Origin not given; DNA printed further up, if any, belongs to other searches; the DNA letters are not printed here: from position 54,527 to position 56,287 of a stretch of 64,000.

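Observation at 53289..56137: HD-GYP / PilZ / AAA+ ATPase module divergent from the PilM-like operon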

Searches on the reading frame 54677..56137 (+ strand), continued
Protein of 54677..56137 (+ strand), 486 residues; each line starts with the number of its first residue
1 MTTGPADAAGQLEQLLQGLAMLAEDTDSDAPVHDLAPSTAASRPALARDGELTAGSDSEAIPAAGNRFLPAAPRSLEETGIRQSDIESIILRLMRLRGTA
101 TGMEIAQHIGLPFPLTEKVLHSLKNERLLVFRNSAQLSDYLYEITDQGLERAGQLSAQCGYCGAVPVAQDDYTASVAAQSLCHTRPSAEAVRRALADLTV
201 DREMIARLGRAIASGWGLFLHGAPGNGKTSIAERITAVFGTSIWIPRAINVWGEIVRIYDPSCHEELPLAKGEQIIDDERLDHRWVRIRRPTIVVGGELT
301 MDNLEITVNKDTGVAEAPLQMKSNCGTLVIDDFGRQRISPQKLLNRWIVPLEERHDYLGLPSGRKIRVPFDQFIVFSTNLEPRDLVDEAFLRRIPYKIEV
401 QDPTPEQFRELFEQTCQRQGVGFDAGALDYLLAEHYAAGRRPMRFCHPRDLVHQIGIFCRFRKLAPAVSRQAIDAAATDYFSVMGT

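Call 19: search_solved_structures(query=A1, max_evalue=1, show_alignments=2)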
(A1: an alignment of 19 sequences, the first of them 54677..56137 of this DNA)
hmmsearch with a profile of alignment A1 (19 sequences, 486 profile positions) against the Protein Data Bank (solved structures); distinct sequences matched with E-value up to 1: 242 (the best 60 are shown).
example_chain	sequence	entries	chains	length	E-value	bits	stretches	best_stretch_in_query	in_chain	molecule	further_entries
5vc7_A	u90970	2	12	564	1.2e-07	34.1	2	203-243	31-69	VCP-like ATPase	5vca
5g4g_A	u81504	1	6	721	1.6e-07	33.7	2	203-243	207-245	VCP-LIKE ATPASE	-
5g4f_A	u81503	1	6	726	1.6e-07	33.7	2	203-243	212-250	VCP-LIKE ATPASE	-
8vxt_A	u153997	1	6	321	2.8e-07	32.8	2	154-240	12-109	Outer mitochondrial transmembrane helix translocase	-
7upr_C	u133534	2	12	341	3.5e-07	32.5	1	154-240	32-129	Outer mitochondrial transmembrane helix translocase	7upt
9cru_A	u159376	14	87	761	7.8e-07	31.4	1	193-239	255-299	Vesicular-fusion protein SEC18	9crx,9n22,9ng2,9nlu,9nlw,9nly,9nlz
6p12_B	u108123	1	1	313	4.8e-06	28.8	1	194-240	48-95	Drosophila melanogaster Spastin AAA domain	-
3b9p_A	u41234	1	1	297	6.7e-06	28.3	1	194-239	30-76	CG5977-PA, isoform A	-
6nyv_B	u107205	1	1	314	8e-06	28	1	194-239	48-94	Spastin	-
6p11_B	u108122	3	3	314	8e-06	28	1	194-239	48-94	Drosophila melanogaster Spastin AAA domain | Spastin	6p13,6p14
9lgo_A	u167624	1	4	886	8.9e-06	27.9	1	206-247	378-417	ATPase family gene 2 protein homolog A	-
8rhn_K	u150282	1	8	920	1e-05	27.7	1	206-247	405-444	ATPase family gene 2 protein homolog A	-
6p07_A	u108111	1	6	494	2.7e-05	26.3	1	195-239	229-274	Spastin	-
4lgm_A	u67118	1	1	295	4.2e-05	25.7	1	377-441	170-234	Vps4 AAA ATPase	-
5w0t_A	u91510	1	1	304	9.9e-05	24.4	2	387-435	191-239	Protein MSP1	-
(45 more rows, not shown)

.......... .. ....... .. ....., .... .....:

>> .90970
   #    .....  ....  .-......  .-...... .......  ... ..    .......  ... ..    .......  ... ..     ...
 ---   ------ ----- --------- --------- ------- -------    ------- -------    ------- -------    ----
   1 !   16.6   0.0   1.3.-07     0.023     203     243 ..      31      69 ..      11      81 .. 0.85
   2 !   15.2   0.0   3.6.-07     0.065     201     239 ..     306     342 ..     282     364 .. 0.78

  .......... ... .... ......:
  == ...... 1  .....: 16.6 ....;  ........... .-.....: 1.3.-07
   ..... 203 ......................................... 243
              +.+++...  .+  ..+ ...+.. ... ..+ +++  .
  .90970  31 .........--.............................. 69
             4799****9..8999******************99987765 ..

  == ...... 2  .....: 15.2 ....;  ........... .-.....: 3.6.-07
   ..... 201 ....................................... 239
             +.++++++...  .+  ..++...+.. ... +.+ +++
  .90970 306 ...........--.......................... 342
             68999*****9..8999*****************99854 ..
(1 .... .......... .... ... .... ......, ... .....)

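Call 24: search_protein_families(library=padloc, proteins=[window:54677-56137:+], max_evalue=0.1)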
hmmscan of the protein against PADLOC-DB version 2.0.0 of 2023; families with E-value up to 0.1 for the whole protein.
window:54677-56137:+ (486 aa): 7 families
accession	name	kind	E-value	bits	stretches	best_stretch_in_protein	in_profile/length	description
PDLC04232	IetA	-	7.6e-08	30.1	2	218-238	119-139/330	-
PDLC02196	IetA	-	2.1e-07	28.7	2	372-418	223-267/374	-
PDLC02195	IetA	-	1e-05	23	1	205-241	126-163/395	-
PDLC00915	TRIP13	-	0.00056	17.4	0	218-236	66-84/302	TRIP13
PDLC01879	CARF3--CARF_TM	-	0.02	12.6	1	83-148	154-213/222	-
PDLC00914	TRIP13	-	0.023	12.2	0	374-435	191-248/302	TRIP13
PDLC03923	MkoB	-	0.05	10.5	1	86-139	37-91/454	-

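Call 25: predict_structure(alignment_id=A1)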
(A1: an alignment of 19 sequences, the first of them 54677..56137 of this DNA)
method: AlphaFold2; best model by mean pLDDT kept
length: 486 residues; sequences in the alignment: 19
mean_pLDDT: 72.3   pTM: 0.67
mean pLDDT of the five models: 72.3, 63.9, 59.4, 52.3, 46.9
residues with pLDDT >= 90: 117; 70-90: 186; 50-70: 105; < 50: 78
segments of 3 or more residues with pLDDT < 50: 1-6, 23-65, 298-301, 333-337, 385-399, 483-486
pLDDT, mean of each block of 10 residues (from residue 1): 45 61 37 29 26 25 56 91 92 93 94 94 94 82 94 83 92 83 71 77 76 68 62 77 90 89 84 67 90 58 73 82 67 50 54 71 79 64 48 45 82 90 92 85 73 85 88 81 46
secondary structure, 60 per line:
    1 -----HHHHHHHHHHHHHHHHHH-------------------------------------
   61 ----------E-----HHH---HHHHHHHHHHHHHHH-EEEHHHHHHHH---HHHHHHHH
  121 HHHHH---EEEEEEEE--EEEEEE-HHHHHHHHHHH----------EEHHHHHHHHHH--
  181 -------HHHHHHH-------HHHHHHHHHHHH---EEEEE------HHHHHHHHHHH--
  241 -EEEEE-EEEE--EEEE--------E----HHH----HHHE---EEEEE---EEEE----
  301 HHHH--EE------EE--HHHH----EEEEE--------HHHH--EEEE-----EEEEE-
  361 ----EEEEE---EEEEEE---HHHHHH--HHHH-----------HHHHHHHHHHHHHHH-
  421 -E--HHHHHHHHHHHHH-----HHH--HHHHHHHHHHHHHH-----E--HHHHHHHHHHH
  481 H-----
elements in order: H6-23 H83-97 E99-101 H102-109 H113-125 E129-136 E139-144 H146-156 H169-178 H188-194 H202-213 E217-221 H228-238 E242-246 E248-251 E254-257 E285-289 E293-296 H301-304 H319-322 E327-331 H340-343 E346-349 E355-359 E365-369 E373-378 H382-387 H390-393 H405-419 H425-437 H448-461 H470-481

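Call 29: fold_search(model_id=the predicted structure, library=pdb)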
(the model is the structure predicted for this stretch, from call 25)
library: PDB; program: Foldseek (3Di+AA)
matches with E <= 10: 1270; with E <= 0.001: 18
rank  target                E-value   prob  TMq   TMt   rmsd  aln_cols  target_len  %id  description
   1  8p49_D                1.5e-09  1.00  0.27  0.36  17.9       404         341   14  Uncharacterized Q8U0N8 protein from Pyrococcus furiosus (released 2023-11-29)
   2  8p49_E                3.5e-09  1.00  0.26  0.33  15.2       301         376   14  Uncharacterized Q8U0N8 protein from Pyrococcus furiosus (released 2023-11-29)
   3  8p49_F                3.5e-09  1.00  0.26  0.32  15.6       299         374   14  Uncharacterized Q8U0N8 protein from Pyrococcus furiosus (released 2023-11-29)
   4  8p49_A                5.3e-09  1.00  0.26  0.32  15.0       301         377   14  Uncharacterized Q8U0N8 protein from Pyrococcus furiosus (released 2023-11-29)
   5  8p49_C                7.6e-09  1.00  0.26  0.33  15.3       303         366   14  Uncharacterized Q8U0N8 protein from Pyrococcus furiosus (released 2023-11-29)
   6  8p49_B                2.9e-08  1.00  0.27  0.35  16.4       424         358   12  Uncharacterized Q8U0N8 protein from Pyrococcus furiosus (released 2023-11-29)
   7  8ouw_4                2.2e-04  0.98  0.27  0.22  21.3       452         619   10  Cryo-EM structure of CMG helicase bound to TIM-1/TIPN-1 and homodimeric DNSN-1 on fork DNA (Caenorhabditis elegans) (released 2023-08-16)
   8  4ai6_A                3.1e-04  0.85  0.19  0.04  22.6       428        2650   12  Dynein Motor Domain - ADP complex (released 2012-03-14)
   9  9e2w_4                3.3e-04  0.99  0.29  0.24  20.3       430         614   13  Cryo-EM structure of yeast CMG helicase stalled at G4-containing DNA template, state 1 (released 2025-03-26)
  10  7p30_4                3.9e-04  0.96  0.27  0.21  20.5       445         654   12  3.0 A resolution structure of a DNA-loaded MCM double hexamer (released 2022-02-02)
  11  8w0f_4                4.1e-04  0.97  0.27  0.21  21.3       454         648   12  Cryo-EM structure of a human MCM2-7 double hexamer on dsDNA (released 2024-10-02)
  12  9e2x_4                5.2e-04  0.97  0.27  0.22  21.0       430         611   12  Cryo-EM structure of yeast CMG helicase stalled at G4-containing DNA template, state 2 (released 2025-03-19)
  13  9mfv                  5.6e-04  0.82  0.19  0.05  22.2       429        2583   11  Motor domain with Apo AAA1 and ADP AAA3 from yeast full-length dynein-1 in 0.1 mM ATP condition (released 2025-12-17)
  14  9nuk_A                5.9e-04  1.00  0.22  0.18  16.6       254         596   13  SsoPfMCM:DNA class 2a from merged particles (released 2026-03-25)
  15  3j67                  5.9e-04  0.80  0.20  0.05  21.9       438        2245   11  Structural mechanism of the dynein powerstroke (post-powerstroke state) (released 2014-04-23)
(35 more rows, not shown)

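Call 52: search_protein_families(library=pfam, proteins=[L007:2798-3532:-, L007:3406-4311:-, L011:3575-4462:-, L005:12388-15222:+, L008:5596-6933:+, L018:253-1461:-, L015:16555-17256:+, L007:2675-3076:+], max_evalue=0.01)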
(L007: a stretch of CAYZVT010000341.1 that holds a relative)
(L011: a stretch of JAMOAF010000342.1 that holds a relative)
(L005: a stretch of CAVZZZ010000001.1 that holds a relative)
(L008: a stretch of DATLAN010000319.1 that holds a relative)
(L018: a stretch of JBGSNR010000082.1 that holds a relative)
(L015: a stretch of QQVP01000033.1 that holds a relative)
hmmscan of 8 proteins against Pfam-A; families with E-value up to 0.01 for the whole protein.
L007:2798-3532:- (244 aa): 1 family
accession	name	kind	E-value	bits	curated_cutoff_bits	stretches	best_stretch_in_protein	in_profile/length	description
PF22769.1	DCD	-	2.5e-38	132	27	1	54-195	1-152/153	dCTP deaminase-like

L007:3406-4311:- (301 aa): 3 families
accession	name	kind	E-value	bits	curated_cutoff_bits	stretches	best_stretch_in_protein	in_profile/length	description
PF00730.31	HhH-GPD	-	1.6e-26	93.2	26.2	1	122-257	1-107/108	HhH-GPD superfamily base excision DNA repair protein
PF00633.29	HHH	-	1.4e-07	31.4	24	1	187-214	1-28/30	Helix-hairpin-helix motif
PF10576.14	EndIII_4Fe-2S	-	0.00012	22.7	20.5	1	276-292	1-17/17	Iron-sulfur binding domain of endonuclease III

L011:3575-4462:- (295 aa): 4 families
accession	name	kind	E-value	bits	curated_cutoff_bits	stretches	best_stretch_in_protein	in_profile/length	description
PF00005.33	ABC_tran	-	2e-31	109.9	25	1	53-196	2-137/137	ABC transporter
PF13304.12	AAA_21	-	2.7e-09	38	27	2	64-88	1-25/304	AAA domain, putative AbiEii toxin, Type IV TA system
PF00004.35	AAA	-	0.0043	17.9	21.2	0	67-101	3-35/131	ATPase family associated with various cellular activities (AAA)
PF13555.12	AAA_29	-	0.008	16.4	27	0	60-95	20-54/61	P-loop containing region of AAA domain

L005:12388-15222:+ (944 aa): 7 families
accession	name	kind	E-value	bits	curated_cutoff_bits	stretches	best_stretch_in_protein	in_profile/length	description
PF00069.31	Pkinase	-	1.1e-44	153.3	31.7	1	120-368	1-253/263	Protein kinase domain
PF07714.23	PK_Tyr_Ser-Thr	-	1e-29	104.1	23.1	1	126-366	7-248/258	Protein tyrosine and serine/threonine kinase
PF13385.13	Laminin_G_3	-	2.1e-19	70.6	27.6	1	514-668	4-151/151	Concanavalin A-like lectin/glucanases superfamily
PF02210.31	Laminin_G_2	-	6.5e-07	30.3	22.9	1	585-654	45-120/126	Laminin G domain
PF13490.11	zf-HC2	-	2.7e-05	24.6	22.2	1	15-40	10-35/35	Putative zinc-finger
PF02321.23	OEP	-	0.0061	16.8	22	1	747-803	126-182/187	Outer membrane efflux protein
PF17667.7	Pkinase_fungal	-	0.0077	15.4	24.1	0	235-314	303-387/387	Fungal protein kinase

L008:5596-6933:+ (445 aa): 4 families
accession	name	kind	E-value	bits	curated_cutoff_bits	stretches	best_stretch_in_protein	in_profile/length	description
PF13360.13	PQQ_2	-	4.6e-24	85.8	27.6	3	119-277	5-144/233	Outer membrane protein assembly factor BamB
PF13570.13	Beta-prop_ACSF4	-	2.1e-09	37.7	133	1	218-439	32-241/329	Beta-alanine-activating enzyme, beta-propeller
PF01011.28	PQQ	-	0.00028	20.2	26.7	0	334-391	51-110/595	Glucose/ethanol/alcohol dehydrogenase, beta-propeller domain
PF25293.1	Beta-prop_EMC1_N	-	0.0011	19.2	34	0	217-275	43-99/219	EMC1 N-terminal beta-propeller domain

L018:253-1461:- (402 aa): 2 families
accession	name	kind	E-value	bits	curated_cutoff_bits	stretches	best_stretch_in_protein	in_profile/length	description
PF08668.18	HDOD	-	2.9e-51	174.2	22.9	1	136-330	2-196/196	HDOD domain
PF01966.28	HD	-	1.2e-09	38.9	22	1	231-347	2-110/116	HD domain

L015:16555-17256:+ (233 aa): 2 families
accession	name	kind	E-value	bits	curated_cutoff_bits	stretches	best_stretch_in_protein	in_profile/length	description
PF01227.27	GTP_cyclohydroI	-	6.8e-77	257.4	27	1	52-228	1-178/179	GTP cyclohydrolase I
PF00070.33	Pyr_redox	-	0.01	16.8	22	0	145-191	18-64/82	Pyridine nucleotide-disulphide oxidoreductase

L007:2675-3076:+ (133 aa): 0 families

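Call 53: search_protein_representatives(alignment_id=A1)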
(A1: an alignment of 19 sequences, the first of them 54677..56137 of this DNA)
Query: 19 sequences, 486 profile positions. Proteins with E-value up to 0.001 (for the whole library): 4460; up to 1e-10: 2948; up to 1e-30: 1220. The best 150 are listed.
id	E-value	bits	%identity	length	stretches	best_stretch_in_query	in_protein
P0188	1.2e-208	710.2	-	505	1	42-486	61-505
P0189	4.5e-197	672.0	-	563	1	47-486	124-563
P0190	7.6e-193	658.1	-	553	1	35-486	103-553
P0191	8.4e-193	657.9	-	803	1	56-486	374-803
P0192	7.2e-192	654.9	-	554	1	65-486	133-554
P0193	1.5e-187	640.6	-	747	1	61-486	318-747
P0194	2.4e-176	603.6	-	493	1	56-484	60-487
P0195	1.2e-172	591.4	-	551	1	55-484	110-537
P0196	3.9e-168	576.6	-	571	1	35-486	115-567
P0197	1.9e-166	571.0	-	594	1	65-486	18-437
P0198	3.1e-166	570.3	-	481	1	41-480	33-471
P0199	2.7e-161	554.0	-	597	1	61-486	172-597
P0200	2.8e-160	550.7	-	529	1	41-485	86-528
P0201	3.2e-158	543.9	-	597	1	55-485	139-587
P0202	4.6e-158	543.4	-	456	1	69-486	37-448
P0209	4.8e-141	487.2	-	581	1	52-484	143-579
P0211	9.7e-135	466.4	-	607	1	23-485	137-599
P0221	1.3e-128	446.2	-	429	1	74-483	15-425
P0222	5.4e-128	444.2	-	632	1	72-483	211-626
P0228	2.5e-124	432.1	-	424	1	73-483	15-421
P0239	4.1e-120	418.2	-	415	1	69-484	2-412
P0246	3.5e-118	411.9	-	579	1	57-484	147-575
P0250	3.4e-117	408.6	-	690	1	64-484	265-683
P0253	1.8e-116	406.2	-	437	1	67-484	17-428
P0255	1.0e-115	403.7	-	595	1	62-481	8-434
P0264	8.7e-114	397.3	-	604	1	62-485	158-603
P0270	1.3e-112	393.5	-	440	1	72-483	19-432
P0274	4.4e-112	391.7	-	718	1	69-484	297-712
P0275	5.0e-112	391.5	-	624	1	41-483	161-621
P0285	1.5e-108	380.1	-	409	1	75-483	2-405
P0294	1.8e-107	376.5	-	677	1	66-479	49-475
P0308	8.3e-105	367.7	-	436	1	71-483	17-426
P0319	2.1e-102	359.8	-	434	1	74-483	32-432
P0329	2.5e-101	356.3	-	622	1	66-483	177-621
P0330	3.0e-101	356.0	-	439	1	71-484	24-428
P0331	3.5e-101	355.8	-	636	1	46-441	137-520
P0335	4.8e-100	352.0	-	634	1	78-485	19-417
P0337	6.6e-100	351.6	-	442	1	72-483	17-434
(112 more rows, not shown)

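Call 54: list_cluster_members(proteins=[P0221, P0228, P0239, P0253, P0270, P0285, P0308, P0319, P0330, P0337])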
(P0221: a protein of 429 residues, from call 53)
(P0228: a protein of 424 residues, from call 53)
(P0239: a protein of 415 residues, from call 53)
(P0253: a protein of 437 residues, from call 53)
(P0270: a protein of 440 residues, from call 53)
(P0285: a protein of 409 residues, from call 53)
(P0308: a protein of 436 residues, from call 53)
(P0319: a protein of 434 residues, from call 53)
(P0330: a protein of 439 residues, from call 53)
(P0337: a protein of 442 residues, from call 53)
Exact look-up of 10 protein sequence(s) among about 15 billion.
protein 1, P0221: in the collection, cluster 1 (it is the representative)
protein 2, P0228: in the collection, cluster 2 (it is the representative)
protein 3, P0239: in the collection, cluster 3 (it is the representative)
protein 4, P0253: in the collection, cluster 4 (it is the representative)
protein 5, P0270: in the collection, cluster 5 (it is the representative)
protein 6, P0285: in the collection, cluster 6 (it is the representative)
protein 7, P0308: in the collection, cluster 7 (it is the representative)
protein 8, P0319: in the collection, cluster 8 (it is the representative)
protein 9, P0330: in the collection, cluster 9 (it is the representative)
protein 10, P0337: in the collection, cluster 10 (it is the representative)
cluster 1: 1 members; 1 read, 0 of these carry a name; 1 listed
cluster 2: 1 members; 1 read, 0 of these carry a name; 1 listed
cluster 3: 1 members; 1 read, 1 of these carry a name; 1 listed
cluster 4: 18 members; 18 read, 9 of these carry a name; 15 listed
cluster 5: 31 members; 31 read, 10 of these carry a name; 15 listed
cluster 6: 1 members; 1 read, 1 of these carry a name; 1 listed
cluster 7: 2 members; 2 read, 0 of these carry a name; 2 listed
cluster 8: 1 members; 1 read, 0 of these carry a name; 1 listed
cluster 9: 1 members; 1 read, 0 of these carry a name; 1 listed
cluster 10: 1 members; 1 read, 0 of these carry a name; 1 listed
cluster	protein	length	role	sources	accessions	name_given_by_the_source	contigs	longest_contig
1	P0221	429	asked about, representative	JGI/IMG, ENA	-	-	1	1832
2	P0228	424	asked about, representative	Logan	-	-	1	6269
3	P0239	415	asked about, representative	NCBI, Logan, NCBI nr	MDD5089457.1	MAG: ATP-binding protein [Candidatus Wallbacteria bacterium] | ATP-binding protein [Candidatus Wallbacteria bacterium]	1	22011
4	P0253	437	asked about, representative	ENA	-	-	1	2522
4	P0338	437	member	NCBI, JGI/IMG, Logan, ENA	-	predicted ATPase with chaperone activity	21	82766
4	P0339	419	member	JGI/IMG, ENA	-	predicted ATPase with chaperone activity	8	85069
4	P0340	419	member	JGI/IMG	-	predicted ATPase with chaperone activity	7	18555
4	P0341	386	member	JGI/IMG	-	predicted ATPase with chaperone activity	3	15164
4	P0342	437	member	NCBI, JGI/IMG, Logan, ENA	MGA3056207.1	MAG: hypothetical protein ABSD63_18525 [Candidatus Korobacteraceae bacterium]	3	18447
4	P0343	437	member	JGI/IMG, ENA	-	predicted ATPase with chaperone activity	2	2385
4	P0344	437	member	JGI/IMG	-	predicted ATPase with chaperone activity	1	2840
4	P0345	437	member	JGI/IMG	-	predicted ATPase with chaperone activity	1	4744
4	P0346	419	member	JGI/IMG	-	predicted ATPase with chaperone activity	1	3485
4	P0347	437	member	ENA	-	-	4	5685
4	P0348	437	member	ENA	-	-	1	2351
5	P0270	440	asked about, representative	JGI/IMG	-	-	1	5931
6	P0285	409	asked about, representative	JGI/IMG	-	predicted ATPase with chaperone activity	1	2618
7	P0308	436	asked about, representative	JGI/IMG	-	-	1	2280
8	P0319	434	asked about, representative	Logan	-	-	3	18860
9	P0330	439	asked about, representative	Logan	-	-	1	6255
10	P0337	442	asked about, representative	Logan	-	-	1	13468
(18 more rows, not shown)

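Call 55: find_encoding_contigs(protein=P0338, flank=6000, max_places=4)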
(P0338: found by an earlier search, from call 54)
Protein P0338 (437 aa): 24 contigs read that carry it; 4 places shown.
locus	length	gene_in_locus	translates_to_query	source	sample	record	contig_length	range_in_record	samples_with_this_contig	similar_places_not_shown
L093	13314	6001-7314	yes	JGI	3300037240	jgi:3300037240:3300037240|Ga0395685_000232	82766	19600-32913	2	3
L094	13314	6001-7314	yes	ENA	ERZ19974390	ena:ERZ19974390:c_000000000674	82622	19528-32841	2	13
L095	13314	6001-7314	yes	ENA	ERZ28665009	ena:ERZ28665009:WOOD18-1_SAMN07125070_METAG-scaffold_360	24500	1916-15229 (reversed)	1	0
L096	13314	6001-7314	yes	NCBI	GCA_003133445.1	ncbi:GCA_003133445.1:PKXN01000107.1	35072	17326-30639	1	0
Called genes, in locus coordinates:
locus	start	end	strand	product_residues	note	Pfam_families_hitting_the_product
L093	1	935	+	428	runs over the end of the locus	PF12679:ABC2_membrane_2, PF12698:ABC2_membrane_3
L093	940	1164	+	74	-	-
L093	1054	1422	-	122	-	PF25212:HVO_A0114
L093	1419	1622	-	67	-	PF20126:TumE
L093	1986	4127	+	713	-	PF20245:DUF6600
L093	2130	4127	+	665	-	PF20245:DUF6600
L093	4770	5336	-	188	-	PF08308:PEGA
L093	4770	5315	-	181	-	PF08308:PEGA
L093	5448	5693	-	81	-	-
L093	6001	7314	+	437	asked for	PF13191:AAA_16 (weak)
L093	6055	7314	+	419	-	PF13191:AAA_16 (weak)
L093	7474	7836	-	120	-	PF14376:Haem_bd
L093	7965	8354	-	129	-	PF00034:Cytochrom_C, PF13442:Cytochrome_CBB3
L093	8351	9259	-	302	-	-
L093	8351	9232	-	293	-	-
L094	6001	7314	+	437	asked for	PF13191:AAA_16 (weak)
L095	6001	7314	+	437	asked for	PF13191:AAA_16 (weak)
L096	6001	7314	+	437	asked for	PF13191:AAA_16 (weak)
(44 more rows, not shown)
